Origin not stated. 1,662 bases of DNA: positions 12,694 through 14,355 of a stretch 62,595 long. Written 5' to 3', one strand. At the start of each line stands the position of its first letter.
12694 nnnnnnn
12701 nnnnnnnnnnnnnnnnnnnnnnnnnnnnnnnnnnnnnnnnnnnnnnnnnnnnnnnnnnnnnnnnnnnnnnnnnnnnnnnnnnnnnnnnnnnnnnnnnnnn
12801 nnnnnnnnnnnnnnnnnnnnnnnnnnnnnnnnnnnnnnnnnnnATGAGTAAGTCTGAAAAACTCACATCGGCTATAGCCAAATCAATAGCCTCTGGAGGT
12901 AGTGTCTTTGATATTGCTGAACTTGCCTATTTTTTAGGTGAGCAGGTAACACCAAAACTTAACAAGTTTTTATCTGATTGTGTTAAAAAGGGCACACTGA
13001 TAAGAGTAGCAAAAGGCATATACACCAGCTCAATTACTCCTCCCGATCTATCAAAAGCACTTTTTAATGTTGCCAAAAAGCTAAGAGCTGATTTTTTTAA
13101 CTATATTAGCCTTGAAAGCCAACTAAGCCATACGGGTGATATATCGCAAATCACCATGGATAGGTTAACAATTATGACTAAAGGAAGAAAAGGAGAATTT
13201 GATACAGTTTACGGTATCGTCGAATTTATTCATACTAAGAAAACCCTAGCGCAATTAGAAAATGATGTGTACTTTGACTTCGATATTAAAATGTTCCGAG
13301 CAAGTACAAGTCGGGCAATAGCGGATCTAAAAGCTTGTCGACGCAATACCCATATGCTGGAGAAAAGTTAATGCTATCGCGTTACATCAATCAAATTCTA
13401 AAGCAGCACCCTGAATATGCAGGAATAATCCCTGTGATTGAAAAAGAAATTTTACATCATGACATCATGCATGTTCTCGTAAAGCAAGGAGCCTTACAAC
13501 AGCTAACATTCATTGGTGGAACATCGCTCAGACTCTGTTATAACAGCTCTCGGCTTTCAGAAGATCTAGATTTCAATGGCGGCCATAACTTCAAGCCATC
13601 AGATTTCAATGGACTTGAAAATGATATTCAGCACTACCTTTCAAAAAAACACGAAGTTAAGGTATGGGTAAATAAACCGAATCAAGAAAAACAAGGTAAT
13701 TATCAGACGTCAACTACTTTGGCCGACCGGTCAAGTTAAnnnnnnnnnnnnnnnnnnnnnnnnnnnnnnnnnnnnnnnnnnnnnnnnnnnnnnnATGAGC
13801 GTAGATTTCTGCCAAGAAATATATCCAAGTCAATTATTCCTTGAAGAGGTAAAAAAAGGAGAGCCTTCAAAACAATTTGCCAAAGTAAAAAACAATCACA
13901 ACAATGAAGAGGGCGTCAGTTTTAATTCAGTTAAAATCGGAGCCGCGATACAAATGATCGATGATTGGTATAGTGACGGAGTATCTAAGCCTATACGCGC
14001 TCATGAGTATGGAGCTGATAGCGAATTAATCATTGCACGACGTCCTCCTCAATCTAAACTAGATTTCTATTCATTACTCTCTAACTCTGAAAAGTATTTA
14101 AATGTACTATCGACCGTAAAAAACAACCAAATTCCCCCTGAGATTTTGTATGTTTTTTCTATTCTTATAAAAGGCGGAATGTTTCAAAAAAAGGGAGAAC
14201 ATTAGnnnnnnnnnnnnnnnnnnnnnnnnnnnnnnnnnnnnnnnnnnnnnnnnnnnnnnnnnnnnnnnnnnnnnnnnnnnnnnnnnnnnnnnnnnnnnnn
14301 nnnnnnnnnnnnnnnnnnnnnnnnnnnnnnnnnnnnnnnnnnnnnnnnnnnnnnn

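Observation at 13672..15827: Decayed left arm of a type I-F3-like CRISPR-associated Tn7 transposon (CAST) next to ubiB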

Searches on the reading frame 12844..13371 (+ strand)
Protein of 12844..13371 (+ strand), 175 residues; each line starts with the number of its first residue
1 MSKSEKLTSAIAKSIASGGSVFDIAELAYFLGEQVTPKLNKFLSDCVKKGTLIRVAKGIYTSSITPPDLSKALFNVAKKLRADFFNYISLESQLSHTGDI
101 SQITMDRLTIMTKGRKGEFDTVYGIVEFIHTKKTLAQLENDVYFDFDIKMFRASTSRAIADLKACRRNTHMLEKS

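Call 3: search_protein_families(library=pfam, proteins=[window:12844-13371:+], max_evalue=1)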
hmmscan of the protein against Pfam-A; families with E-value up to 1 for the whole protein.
window:12844-13371:+ (175 aa): 2 families
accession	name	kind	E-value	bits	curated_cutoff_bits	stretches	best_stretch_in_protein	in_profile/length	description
PF13338.12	AbiEi_4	-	0.005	17.4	25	1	37-61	26-47/49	Transcriptional regulator, AbiEi antitoxin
PF19570.5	DUF6088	-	0.12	12.6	25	1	30-63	20-53/172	Family of unknown function (DUF6088)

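Call 4: search_protein_families(library=ncbifam, proteins=[window:12844-13371:+], max_evalue=1)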
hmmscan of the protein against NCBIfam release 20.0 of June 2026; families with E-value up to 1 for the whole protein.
window:12844-13371:+ (175 aa): 2 families
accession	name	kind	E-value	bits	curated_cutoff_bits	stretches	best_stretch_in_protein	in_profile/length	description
NF047376.1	TAA_AbiEi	equivalog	4.3e-63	212.1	150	1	3-173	2-172/172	type IV toxin-antitoxin system AbiEi family antitoxin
NF002378.0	PRK01372.1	subfamily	0.094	11.4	243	1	75-134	29-88/305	D-alanine--D-alanine ligase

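Call 77: search_protein_families(library=padloc, proteins=[window:12844-13371:+], max_evalue=0.01)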
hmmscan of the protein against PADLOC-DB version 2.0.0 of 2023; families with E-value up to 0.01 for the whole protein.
window:12844-13371:+ (175 aa): 15 families
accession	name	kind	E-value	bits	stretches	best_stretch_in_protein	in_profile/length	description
PDLC02232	AbiEi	-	3e-58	194.6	1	3-174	2-171/177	AbiEi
PDLC02241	AbiEi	-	9e-10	36.7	1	20-136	13-119/199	AbiEi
PDLC02240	AbiEi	-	1.9e-08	32.1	1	6-168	3-164/216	AbiEi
PDLC02255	AbiEi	-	4.2e-08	31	1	16-111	10-96/186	AbiEi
PDLC02230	AbiEi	-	9.3e-08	30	1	40-164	20-136/192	AbiEi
PDLC02267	AbiEi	-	2.1e-07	28.6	1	16-133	15-123/252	AbiEi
PDLC02270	AbiEi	-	4.2e-06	24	1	20-141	11-133/265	AbiEi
PDLC02274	AbiEi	-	7.5e-06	23.8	1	6-122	3-115/217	AbiEi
PDLC02226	AbiEi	-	1.6e-05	22.8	1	11-63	7-58/202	AbiEi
PDLC02272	AbiEi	-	5.6e-05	21.1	1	41-162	31-147/200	AbiEi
PDLC02229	AbiEi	-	0.00035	19.1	1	7-63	3-57/131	AbiEi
PDLC02225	AbiEi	-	0.00059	17.6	1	42-139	34-121/198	AbiEi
PDLC02228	AbiEi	-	0.0026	15.1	1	43-112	56-122/216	AbiEi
PDLC02265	AbiEi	-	0.0064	14.2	1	42-82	31-71/198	AbiEi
PDLC02283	AbiEi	-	0.0088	13.8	0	42-85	34-77/201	AbiEi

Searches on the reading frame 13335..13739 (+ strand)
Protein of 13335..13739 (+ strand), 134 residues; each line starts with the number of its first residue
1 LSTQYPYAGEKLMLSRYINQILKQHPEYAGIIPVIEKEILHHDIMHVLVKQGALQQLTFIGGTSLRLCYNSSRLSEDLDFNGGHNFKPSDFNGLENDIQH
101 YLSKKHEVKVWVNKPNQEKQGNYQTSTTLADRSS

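Call 3: search_protein_families(library=pfam, proteins=[window:13335-13739:+], max_evalue=1)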
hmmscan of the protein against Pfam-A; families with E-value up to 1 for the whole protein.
window:13335-13739:+ (134 aa): 2 families
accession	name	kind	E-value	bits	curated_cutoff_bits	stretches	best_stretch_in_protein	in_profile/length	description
PF08843.17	AbiEii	-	4.1e-11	43.7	22.5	1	48-123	6-83/238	Nucleotidyl transferase AbiEii toxin, Type IV TA system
PF24649.1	DUF7642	-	0.13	12.6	27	1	35-68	33-64/100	Domain of unknown function (DUF7642)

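Call 4: search_protein_families(library=ncbifam, proteins=[window:13335-13739:+], max_evalue=1)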
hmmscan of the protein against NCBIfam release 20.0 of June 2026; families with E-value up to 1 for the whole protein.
window:13335-13739:+ (134 aa): 1 family
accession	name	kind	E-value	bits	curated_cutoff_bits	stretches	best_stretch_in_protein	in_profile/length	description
NF001416.0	PRK00292.1-3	equivalog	0.13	11.3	383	1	55-107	13-61/339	glucokinase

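Call 77: search_protein_families(library=padloc, proteins=[window:13335-13739:+], max_evalue=0.01)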
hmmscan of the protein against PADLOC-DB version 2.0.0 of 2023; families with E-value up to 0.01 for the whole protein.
window:13335-13739:+ (134 aa): 20 families
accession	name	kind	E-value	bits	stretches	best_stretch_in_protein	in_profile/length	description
PDLC02296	AbiEii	-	2.3e-41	139.9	1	13-119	3-108/282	AbiEii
PDLC02313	AbiEii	-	1.3e-15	55.6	1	18-105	4-91/254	AbiEii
PDLC02293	AbiEii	-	3.4e-12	44.4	1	36-80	21-65/270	AbiEii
PDLC02330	AbiEii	-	7.6e-12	43.4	1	36-114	6-81/219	AbiEii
PDLC02304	AbiEii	-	1.9e-10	39.1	1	34-124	20-109/260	AbiEii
PDLC02323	AbiEii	-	3.9e-09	34.5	1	36-87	20-70/248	AbiEii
PDLC02307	AbiEii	-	1.9e-08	32.3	1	40-111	7-70/219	AbiEii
PDLC02318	AbiEii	-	1.5e-06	25.8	1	39-81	24-68/280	AbiEii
PDLC02289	AbiEii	-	7.8e-06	23.6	1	20-87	16-84/309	AbiEii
PDLC02292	AbiEii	-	1.1e-05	23.4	1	34-123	27-107/283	AbiEii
PDLC02328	AbiEii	-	1.2e-05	23.3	1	55-85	13-43/203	AbiEii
PDLC02306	AbiEii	-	1.8e-05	22.5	1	52-106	35-90/280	AbiEii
PDLC02303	AbiEii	-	3.2e-05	21.5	1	42-112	24-96/249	AbiEii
PDLC02302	AbiEii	-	4.2e-05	21.1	1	33-81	24-74/313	AbiEii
PDLC02324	AbiEii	-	0.00017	19.4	1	44-81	13-51/231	AbiEii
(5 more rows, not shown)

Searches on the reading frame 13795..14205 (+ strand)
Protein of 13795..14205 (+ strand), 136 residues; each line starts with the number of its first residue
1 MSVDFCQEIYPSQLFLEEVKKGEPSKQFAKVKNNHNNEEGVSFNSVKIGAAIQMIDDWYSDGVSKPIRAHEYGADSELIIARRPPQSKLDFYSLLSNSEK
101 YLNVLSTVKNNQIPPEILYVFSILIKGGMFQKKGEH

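Call 3: search_protein_families(library=pfam, proteins=[window:13795-14205:+], max_evalue=1)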
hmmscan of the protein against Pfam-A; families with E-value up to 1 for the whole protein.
window:13795-14205:+ (136 aa): 1 family
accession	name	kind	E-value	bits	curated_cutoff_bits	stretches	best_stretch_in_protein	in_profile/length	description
PF09615.15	Cas_Csy3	-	4.2e-24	85.9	25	1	6-131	215-328/328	CRISPR-associated protein (Cas_Csy3)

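Call 4: search_protein_families(library=ncbifam, proteins=[window:13795-14205:+], max_evalue=1)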
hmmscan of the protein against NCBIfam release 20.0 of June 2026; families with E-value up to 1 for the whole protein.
window:13795-14205:+ (136 aa): 2 families
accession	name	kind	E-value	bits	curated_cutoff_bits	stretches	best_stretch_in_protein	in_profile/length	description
TIGR02566.1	cas_Csy3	equivalog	1.9e-26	93.3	157.55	1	6-134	219-341/341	type I-F CRISPR-associated protein Csy3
NF008113.2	PRK10860.1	equivalog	0.13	12.1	150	1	44-97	25-77/165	tRNA adenosine(34) deaminase TadA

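Call 77: search_protein_families(library=padloc, proteins=[window:13795-14205:+], max_evalue=0.01)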
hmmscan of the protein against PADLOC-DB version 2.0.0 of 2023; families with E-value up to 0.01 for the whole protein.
window:13795-14205:+ (136 aa): 4 families
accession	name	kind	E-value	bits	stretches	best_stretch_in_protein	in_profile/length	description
PDLC01350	Cas7f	-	3.2e-36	123.5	1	3-132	200-315/315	CAS-I-F; effector_G7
PDLC01030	Cas7f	-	4.9e-27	93.3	1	6-134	219-341/341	CRISPR type I-F/YPEST-associated protein Csy3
PDLC01290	Cas7f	-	2.3e-25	87.9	1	6-134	207-315/315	CAS-I-F; effector_G7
PDLC01629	Cas7f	-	1.5e-24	85.2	1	6-131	208-319/319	CAS-I-F; effector_G7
